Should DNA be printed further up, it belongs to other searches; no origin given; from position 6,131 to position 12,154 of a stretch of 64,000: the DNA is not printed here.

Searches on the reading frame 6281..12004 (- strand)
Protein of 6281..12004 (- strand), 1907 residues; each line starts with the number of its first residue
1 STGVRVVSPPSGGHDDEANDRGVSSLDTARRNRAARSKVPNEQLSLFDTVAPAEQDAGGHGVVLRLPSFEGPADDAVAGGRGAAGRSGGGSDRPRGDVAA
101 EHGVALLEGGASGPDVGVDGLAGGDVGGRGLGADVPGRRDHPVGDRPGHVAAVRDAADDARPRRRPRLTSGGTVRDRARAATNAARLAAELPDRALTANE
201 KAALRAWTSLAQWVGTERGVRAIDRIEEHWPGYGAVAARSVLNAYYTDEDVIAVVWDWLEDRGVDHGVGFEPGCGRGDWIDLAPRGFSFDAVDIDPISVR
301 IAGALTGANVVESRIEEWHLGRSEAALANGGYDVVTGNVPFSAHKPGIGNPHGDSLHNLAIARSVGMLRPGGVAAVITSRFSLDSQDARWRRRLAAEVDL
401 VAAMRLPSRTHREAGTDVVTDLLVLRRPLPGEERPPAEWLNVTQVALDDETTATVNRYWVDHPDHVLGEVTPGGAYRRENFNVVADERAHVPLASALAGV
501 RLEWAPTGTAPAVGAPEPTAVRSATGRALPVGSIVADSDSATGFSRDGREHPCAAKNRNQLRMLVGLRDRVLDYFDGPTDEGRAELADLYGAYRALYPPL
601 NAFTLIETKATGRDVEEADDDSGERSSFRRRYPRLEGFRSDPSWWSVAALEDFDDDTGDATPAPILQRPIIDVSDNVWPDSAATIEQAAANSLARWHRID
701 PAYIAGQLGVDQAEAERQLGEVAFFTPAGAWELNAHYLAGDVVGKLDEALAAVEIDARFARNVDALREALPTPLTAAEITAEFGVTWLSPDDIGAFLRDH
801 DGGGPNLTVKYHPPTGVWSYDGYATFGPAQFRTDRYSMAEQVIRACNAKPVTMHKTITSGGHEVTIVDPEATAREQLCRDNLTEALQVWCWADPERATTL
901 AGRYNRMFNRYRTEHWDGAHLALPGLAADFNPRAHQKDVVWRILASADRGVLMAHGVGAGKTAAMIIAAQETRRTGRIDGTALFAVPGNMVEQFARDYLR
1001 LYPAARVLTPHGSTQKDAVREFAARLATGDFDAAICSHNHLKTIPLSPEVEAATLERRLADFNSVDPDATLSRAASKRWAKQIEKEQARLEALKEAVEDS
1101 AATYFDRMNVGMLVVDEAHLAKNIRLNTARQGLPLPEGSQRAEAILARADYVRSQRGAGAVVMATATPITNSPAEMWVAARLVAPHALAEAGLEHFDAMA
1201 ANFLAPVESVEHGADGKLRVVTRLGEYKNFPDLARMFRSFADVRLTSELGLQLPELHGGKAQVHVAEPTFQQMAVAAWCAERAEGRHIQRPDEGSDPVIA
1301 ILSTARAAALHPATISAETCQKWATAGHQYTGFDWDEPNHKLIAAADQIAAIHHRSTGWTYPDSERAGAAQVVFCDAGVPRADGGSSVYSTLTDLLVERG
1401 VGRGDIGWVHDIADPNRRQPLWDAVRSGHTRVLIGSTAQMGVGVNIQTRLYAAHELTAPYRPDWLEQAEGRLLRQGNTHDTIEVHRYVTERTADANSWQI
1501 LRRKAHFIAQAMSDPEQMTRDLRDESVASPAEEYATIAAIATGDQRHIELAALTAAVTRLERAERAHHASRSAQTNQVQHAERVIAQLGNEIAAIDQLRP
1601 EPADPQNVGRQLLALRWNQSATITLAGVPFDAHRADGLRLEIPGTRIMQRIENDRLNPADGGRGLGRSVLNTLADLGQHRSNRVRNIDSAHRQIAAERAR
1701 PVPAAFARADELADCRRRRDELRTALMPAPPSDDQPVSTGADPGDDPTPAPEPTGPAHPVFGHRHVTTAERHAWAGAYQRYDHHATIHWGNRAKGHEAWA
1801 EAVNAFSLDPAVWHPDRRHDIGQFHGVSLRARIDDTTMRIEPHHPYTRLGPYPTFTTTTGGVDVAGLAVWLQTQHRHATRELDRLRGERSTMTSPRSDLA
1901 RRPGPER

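Call 59: search_protein_families(library=pfam, proteins=[window:6281-12004:-], max_evalue=0.0001)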
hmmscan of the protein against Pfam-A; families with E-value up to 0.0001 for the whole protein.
window:6281-12004:- (1907 aa): 2 families
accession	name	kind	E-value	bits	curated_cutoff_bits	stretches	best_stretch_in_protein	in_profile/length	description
PF00176.29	SNF2-rel_dom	-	6.9e-05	22.5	24.9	0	945-1129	12-145/290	SNF2-related domain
PF04851.21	ResIII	-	9.9e-05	22.7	22.5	0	930-1119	2-135/164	Type III restriction enzyme, res subunit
